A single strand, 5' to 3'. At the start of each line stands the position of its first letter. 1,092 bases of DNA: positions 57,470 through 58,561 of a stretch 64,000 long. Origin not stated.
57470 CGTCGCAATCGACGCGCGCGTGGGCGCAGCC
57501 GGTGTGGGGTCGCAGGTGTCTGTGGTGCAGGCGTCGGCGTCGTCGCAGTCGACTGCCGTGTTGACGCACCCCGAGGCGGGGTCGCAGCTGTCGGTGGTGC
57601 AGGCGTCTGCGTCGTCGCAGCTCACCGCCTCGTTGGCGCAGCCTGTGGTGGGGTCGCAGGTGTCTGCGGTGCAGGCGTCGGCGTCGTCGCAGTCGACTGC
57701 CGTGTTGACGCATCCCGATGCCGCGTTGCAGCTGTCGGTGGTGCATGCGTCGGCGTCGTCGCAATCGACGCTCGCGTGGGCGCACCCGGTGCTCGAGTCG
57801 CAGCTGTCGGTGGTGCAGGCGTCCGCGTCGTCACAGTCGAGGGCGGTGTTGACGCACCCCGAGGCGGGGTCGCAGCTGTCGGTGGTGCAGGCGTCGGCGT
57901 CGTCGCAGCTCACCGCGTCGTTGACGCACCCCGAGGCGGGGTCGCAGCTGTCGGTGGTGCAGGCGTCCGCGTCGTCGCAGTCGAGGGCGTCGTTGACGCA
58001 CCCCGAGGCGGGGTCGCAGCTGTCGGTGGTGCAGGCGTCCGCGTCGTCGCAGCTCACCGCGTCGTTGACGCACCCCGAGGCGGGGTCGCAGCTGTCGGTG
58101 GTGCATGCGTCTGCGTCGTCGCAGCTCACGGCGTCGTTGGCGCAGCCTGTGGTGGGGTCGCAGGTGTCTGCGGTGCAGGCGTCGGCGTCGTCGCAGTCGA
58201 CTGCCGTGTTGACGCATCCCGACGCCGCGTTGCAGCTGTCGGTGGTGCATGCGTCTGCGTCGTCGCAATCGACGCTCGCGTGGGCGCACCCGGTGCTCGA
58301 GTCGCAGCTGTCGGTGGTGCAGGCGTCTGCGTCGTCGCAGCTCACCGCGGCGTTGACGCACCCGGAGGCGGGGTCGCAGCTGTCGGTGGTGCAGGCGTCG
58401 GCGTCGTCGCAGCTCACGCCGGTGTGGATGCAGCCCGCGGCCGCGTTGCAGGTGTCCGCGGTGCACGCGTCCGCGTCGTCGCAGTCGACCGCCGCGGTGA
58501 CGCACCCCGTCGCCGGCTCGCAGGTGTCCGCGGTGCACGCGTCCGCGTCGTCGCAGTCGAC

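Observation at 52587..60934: About 8.3-kb giant gene: lipoprotein signal, S8 subtilisin-like protease, roughly 75-80 tandem 24-aa four-Cys repeats, MYXO-CTERM-like anchor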

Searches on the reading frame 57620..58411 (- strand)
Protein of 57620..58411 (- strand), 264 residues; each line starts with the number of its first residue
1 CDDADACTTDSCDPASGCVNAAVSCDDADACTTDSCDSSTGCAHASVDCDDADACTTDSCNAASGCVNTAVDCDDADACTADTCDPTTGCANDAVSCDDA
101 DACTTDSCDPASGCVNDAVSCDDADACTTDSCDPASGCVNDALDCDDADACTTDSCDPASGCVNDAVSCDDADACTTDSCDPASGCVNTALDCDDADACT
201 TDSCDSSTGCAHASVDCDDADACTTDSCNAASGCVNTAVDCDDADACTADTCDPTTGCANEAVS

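Call 34: search_protein_representatives(protein=window:57620-58411:-)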
Query: 264 residues. Proteins with E-value up to 0.001 (for the whole library): 10058; up to 1e-10: 5625; up to 1e-30: 1767. The best 150 are listed.
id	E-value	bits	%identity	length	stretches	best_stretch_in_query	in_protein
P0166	0.0e+00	1815.8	54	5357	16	1-258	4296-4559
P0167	0.0e+00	1562.3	55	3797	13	47-261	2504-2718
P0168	1.5e-241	815.0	45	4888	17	1-260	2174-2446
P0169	9.8e-241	812.3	50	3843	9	1-259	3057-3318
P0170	6.2e-240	809.7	64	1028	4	12-261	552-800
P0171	3.8e-239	807.1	44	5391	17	1-258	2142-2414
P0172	8.6e-239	805.9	49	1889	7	1-258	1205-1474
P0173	2.3e-228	771.7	49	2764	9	1-242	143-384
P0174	4.2e-228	770.9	45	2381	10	1-260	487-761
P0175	1.0e-223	756.5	47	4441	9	1-241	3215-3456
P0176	2.7e-223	755.1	50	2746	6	1-234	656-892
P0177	1.5e-222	752.6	44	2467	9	18-235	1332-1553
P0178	2.2e-215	729.2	53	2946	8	1-263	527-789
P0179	4.9e-213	721.4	47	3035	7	1-260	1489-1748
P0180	1.7e-210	713.1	52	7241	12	70-253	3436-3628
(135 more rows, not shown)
